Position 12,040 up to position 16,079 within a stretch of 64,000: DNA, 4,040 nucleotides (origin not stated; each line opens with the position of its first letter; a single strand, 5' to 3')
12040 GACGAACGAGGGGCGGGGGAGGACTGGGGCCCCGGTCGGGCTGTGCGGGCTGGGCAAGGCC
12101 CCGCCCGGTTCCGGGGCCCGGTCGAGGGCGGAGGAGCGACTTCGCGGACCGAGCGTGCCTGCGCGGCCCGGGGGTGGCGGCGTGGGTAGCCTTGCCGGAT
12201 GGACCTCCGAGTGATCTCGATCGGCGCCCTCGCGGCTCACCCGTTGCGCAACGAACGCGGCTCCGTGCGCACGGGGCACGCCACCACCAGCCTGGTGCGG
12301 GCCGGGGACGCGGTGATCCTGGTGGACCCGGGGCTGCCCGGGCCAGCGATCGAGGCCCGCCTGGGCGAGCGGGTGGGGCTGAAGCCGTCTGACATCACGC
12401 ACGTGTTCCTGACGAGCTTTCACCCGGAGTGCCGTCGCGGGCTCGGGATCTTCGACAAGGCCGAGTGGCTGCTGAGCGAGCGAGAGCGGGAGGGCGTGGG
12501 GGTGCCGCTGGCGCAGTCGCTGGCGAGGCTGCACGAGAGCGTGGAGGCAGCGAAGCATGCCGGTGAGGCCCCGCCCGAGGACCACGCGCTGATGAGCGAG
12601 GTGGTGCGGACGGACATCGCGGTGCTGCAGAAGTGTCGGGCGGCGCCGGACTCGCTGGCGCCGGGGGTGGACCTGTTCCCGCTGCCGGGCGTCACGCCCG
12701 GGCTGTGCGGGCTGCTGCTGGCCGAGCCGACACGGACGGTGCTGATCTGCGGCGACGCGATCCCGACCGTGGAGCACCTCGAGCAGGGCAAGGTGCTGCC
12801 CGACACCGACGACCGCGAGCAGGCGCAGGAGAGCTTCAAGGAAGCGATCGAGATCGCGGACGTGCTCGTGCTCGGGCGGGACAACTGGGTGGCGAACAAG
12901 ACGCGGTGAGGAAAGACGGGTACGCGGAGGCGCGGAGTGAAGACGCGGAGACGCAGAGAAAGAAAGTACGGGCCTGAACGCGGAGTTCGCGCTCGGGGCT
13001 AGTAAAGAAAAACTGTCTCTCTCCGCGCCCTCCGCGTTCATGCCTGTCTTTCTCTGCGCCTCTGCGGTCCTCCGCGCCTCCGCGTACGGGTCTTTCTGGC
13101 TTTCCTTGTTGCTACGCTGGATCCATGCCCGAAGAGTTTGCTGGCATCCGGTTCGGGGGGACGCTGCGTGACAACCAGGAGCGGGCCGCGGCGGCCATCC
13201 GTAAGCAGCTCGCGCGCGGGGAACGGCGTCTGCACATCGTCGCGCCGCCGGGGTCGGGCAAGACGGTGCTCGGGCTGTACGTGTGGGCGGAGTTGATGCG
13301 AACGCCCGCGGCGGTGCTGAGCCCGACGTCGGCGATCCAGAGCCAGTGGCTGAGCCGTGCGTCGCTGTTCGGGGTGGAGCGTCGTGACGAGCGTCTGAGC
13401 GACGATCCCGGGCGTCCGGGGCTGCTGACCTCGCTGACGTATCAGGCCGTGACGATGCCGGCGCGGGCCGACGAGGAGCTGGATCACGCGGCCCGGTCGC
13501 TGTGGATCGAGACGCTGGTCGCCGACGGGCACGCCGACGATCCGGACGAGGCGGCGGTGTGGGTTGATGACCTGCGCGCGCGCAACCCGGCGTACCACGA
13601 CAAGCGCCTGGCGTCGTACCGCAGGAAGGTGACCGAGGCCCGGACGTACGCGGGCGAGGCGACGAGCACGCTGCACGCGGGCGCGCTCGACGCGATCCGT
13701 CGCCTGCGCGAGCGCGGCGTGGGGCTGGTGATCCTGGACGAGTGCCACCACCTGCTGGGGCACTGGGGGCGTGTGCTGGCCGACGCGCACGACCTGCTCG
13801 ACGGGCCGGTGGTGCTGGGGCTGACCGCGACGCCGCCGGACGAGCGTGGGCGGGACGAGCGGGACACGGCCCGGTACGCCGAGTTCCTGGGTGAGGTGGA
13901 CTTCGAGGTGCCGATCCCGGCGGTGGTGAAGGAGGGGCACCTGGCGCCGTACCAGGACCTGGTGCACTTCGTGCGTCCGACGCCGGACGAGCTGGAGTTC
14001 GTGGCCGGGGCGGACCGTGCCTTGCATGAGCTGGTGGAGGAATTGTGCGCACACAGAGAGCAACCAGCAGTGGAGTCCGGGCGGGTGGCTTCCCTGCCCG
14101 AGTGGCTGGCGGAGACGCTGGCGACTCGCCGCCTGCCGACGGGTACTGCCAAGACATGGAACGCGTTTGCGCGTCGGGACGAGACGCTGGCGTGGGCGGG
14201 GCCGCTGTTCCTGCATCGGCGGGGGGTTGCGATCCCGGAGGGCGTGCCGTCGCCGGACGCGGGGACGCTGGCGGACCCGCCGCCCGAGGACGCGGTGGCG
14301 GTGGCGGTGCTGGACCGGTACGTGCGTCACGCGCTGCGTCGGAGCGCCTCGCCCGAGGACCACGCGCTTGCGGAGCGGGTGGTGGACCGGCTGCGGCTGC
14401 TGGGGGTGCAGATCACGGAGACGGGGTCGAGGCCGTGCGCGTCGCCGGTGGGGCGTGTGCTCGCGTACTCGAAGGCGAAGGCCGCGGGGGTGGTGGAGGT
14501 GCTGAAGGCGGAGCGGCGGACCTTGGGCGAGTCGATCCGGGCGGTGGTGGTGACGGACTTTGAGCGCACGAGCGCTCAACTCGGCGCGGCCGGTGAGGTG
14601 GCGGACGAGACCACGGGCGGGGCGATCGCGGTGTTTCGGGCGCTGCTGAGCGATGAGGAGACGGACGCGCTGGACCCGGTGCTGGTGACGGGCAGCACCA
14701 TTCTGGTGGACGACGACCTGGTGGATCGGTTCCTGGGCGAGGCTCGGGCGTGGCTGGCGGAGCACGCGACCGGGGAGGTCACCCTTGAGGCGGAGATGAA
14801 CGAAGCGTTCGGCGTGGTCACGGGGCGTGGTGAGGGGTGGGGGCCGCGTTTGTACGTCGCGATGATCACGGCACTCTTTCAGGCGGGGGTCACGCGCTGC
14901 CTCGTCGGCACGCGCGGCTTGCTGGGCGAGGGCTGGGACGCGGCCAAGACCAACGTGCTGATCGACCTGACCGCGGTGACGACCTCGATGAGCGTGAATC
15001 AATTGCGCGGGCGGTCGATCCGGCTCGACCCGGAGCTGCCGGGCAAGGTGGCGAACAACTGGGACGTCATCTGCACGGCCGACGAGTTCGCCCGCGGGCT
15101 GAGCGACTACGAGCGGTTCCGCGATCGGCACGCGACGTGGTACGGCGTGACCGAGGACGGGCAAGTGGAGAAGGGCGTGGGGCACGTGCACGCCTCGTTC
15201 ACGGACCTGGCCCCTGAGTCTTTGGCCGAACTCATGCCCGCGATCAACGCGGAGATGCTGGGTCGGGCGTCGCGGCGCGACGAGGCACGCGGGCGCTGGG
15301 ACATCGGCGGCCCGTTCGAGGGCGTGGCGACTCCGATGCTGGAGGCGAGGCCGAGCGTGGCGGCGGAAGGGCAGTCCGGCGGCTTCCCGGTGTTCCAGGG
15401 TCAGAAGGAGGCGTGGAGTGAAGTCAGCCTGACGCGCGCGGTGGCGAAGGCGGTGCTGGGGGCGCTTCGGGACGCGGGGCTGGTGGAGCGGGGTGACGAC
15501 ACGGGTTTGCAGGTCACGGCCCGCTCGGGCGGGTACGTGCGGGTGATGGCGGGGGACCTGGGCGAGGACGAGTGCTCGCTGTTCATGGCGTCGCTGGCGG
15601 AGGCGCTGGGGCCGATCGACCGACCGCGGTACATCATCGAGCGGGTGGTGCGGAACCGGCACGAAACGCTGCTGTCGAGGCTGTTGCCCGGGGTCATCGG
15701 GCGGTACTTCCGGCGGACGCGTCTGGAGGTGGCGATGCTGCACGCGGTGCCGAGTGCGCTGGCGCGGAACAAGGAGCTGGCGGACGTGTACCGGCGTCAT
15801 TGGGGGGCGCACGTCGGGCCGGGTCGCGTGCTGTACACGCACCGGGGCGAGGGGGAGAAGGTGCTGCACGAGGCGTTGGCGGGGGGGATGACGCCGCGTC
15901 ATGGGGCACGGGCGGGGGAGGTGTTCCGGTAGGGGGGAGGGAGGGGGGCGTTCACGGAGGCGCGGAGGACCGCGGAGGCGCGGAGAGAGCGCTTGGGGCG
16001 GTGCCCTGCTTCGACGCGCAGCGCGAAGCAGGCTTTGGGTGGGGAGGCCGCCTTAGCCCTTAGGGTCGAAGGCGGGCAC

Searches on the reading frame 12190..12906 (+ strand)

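Call 16: search_protein_families(library=pfam, max_evalue=0.001, proteins=[window:12190-12906:+])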
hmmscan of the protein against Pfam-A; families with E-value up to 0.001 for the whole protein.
window:12190-12906:+ (239 aa): 1 family
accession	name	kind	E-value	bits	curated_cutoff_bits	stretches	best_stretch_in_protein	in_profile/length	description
PF00753.33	Lactamase_B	-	1.7e-13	51.4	22.7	1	29-221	4-186/196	Metallo-beta-lactamase superfamily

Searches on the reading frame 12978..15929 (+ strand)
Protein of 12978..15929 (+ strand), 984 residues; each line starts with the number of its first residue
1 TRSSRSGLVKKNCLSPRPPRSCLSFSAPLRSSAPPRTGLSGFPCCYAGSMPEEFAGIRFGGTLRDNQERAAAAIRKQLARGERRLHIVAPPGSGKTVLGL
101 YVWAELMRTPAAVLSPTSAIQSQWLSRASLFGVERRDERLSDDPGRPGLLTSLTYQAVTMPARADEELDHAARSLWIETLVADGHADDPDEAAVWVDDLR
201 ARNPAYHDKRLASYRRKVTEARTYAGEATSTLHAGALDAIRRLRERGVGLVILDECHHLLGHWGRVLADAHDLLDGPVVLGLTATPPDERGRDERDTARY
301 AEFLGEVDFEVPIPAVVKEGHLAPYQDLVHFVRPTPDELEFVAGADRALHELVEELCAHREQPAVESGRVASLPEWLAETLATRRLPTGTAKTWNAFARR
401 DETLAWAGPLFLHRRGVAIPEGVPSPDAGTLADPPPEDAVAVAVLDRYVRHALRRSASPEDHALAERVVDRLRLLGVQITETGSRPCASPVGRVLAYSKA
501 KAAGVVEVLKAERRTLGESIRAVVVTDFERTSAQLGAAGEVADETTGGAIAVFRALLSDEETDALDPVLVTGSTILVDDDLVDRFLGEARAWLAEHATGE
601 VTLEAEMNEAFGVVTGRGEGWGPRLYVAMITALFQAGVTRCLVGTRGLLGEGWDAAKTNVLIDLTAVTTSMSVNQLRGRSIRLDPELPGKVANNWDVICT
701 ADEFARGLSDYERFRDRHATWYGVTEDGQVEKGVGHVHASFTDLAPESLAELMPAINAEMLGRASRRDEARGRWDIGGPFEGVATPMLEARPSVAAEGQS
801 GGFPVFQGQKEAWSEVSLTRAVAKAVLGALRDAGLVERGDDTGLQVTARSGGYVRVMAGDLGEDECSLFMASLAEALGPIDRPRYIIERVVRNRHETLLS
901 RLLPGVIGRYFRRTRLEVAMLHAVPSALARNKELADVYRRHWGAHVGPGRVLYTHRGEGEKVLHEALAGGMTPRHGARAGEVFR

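Call 16: search_protein_families(library=pfam, max_evalue=0.001, proteins=[window:12978-15929:+])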
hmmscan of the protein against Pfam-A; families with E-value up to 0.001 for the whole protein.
window:12978-15929:+ (984 aa): 2 families
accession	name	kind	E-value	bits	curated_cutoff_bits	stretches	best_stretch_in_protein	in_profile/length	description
PF04851.21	ResIII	-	1.9e-14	54.3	22.5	1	62-135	3-80/164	Type III restriction enzyme, res subunit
PF00270.35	DEAD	-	7.3e-08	32.8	26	0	245-288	115-162/167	DEAD/DEAH box helicase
